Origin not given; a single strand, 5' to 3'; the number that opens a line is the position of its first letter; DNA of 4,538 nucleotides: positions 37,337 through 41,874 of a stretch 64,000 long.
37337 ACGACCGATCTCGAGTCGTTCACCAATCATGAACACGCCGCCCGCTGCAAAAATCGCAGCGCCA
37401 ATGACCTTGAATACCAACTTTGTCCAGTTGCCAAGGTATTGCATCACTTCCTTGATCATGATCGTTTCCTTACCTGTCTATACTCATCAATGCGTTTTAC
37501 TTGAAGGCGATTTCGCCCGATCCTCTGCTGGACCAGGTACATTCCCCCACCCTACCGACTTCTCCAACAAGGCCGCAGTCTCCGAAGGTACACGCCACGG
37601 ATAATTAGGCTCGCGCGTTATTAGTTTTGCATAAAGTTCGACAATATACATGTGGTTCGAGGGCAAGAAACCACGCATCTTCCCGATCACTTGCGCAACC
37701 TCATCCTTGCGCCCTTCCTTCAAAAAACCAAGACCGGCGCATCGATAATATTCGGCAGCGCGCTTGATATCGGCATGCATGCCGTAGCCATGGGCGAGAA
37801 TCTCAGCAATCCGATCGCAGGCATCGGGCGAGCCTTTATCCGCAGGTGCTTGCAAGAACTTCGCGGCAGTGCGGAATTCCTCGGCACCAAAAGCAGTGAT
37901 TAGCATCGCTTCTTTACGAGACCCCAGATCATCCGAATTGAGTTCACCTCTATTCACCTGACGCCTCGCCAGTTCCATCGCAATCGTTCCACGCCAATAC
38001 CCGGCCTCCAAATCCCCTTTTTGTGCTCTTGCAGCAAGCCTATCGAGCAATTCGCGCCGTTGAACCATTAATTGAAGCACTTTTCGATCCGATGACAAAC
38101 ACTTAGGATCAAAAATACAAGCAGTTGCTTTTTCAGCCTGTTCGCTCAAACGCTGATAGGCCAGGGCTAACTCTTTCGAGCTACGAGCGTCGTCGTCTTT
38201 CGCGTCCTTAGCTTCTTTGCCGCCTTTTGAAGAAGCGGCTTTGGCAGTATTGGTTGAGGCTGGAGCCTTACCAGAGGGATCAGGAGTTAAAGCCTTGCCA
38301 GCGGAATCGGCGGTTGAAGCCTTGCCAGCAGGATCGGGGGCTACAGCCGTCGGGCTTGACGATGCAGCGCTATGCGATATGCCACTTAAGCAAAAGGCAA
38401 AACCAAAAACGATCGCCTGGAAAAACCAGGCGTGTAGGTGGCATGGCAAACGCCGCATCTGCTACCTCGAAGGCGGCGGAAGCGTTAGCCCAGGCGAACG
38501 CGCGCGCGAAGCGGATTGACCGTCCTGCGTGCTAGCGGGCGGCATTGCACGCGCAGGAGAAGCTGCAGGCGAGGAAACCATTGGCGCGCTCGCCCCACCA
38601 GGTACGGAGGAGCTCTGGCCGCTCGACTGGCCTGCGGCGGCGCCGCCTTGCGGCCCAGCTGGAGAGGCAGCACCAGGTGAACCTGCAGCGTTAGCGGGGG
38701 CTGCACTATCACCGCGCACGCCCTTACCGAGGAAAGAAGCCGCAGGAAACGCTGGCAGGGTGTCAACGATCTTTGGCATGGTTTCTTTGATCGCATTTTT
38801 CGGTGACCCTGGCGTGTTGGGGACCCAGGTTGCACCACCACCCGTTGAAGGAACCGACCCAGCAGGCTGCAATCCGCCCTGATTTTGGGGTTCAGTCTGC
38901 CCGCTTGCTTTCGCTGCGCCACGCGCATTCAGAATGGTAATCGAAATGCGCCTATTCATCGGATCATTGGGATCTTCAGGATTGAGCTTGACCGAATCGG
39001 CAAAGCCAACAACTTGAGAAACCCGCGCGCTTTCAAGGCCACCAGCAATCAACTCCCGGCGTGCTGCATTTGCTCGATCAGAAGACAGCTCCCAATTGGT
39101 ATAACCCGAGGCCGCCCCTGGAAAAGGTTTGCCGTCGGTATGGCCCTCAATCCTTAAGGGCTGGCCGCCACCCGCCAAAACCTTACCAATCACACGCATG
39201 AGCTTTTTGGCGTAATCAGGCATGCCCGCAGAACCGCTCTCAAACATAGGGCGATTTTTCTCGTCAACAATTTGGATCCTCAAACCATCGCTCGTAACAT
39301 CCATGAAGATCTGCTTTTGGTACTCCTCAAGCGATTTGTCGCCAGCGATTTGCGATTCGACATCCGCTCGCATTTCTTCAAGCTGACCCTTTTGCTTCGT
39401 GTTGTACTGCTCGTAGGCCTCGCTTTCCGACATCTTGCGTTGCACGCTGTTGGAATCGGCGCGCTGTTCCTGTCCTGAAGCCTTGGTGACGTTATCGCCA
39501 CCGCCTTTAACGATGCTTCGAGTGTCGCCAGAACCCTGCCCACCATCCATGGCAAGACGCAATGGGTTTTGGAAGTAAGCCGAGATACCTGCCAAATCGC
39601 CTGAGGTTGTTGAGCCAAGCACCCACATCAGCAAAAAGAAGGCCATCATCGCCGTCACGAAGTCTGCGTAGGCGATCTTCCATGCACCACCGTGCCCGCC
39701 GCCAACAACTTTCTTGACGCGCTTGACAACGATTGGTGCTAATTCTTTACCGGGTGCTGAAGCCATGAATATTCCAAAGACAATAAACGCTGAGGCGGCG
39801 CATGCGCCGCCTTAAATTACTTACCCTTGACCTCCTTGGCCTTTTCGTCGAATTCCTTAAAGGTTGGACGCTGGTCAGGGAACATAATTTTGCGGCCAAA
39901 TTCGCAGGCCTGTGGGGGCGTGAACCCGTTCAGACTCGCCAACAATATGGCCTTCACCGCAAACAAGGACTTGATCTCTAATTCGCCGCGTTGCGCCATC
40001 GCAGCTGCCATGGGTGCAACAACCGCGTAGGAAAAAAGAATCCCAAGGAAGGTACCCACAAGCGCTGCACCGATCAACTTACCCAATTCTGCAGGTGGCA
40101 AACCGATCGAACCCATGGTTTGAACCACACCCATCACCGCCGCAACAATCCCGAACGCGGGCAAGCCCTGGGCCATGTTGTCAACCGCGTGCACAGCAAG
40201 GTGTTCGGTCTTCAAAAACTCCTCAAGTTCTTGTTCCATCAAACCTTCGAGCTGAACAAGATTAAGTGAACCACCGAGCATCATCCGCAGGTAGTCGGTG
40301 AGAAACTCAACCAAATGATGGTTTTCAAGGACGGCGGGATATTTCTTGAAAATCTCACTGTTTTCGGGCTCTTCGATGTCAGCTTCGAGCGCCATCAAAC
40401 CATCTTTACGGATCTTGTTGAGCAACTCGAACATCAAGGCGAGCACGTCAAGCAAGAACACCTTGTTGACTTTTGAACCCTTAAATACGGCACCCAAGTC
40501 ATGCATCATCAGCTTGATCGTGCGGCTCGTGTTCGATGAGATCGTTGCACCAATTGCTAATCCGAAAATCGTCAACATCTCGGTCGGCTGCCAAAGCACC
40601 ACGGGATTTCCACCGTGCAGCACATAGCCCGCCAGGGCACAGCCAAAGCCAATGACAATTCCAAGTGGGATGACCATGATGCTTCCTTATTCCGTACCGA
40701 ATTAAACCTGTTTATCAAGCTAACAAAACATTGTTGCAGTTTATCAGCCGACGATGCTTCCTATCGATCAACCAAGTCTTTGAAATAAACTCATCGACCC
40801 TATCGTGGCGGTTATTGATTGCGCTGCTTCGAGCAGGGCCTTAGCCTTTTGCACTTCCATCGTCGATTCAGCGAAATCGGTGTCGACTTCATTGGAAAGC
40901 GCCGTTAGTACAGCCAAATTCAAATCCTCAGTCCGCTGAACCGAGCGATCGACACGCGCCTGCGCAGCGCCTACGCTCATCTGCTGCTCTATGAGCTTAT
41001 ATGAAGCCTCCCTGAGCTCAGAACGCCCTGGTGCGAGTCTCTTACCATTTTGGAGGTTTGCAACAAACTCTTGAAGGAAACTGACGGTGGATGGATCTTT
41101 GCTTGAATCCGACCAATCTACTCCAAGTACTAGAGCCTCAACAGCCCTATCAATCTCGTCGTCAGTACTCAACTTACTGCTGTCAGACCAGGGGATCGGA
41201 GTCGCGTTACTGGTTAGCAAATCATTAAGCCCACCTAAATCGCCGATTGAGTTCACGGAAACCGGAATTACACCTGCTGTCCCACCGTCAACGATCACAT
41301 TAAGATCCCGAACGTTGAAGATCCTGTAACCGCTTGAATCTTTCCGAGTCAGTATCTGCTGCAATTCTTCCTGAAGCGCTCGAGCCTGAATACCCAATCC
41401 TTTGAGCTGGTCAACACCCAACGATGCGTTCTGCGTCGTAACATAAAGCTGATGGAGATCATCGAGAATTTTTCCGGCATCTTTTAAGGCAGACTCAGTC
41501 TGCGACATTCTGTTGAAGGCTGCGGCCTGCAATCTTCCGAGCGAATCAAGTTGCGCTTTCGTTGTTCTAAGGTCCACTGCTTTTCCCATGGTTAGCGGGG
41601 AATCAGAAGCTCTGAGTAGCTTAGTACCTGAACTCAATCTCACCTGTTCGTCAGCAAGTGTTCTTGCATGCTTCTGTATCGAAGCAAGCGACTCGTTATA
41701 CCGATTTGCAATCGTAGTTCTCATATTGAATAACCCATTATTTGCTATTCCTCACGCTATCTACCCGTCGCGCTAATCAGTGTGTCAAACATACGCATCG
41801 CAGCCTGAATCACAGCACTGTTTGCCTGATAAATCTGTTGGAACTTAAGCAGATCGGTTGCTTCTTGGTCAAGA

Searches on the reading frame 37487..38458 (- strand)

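Call 14: search_protein_families(library=pfam, proteins=[window:37487-38458:-], max_evalue=0.01)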
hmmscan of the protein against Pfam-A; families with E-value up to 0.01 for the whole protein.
window:37487-38458:- (323 aa): 0 families

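Call 45: search_protein_families(library=pfam, proteins=[window:37487-38458:-], max_evalue=10)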
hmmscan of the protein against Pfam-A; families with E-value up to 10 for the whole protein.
window:37487-38458:- (323 aa): 1 family
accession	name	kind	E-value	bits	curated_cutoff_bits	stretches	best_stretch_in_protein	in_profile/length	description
PF08238.18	Sel1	-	0.099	13.7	30.7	1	211-241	1-31/36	Sel1 repeat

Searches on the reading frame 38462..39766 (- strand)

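Call 14: search_protein_families(library=pfam, proteins=[window:38462-39766:-], max_evalue=0.01)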
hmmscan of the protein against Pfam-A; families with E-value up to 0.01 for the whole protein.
window:38462-39766:- (434 aa): 2 families
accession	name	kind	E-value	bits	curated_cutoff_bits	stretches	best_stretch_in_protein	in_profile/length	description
PF13677.11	MotB_plug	-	8.1e-18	64.2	24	1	18-69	5-58/58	Membrane MotB of proton-channel complex MotA/MotB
PF00691.25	OmpA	-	3.2e-11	43.9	27.2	1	174-268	1-92/98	OmpA family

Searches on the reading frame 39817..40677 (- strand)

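Call 14: search_protein_families(library=pfam, proteins=[window:39817-40677:-], max_evalue=0.01)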
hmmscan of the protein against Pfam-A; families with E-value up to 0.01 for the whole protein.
window:39817-40677:- (286 aa): 2 families
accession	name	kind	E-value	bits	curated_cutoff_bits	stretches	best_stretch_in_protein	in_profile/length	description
PF20560.3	MotA_N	-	1.1e-26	93.3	27.3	1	5-93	2-91/91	Motility protein A N-terminal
PF01618.21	MotA_ExbB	-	8.7e-10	38.9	22.9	1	141-235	25-122/127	MotA/TolQ/ExbB proton channel family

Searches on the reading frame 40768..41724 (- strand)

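Call 14: search_protein_families(library=pfam, proteins=[window:40768-41724:-], max_evalue=0.01)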
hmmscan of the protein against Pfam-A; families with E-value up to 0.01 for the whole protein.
window:40768-41724:- (318 aa): 2 families
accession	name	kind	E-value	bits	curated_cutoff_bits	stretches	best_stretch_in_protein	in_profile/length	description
PF00669.25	Flagellin_N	-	3.6e-12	47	26.6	1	10-137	8-135/139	Bacterial flagellin N-terminal helical region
PF00700.27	Flagellin_C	-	4.5e-06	27.3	23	1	239-313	6-82/86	Bacterial flagellin C-terminal helical region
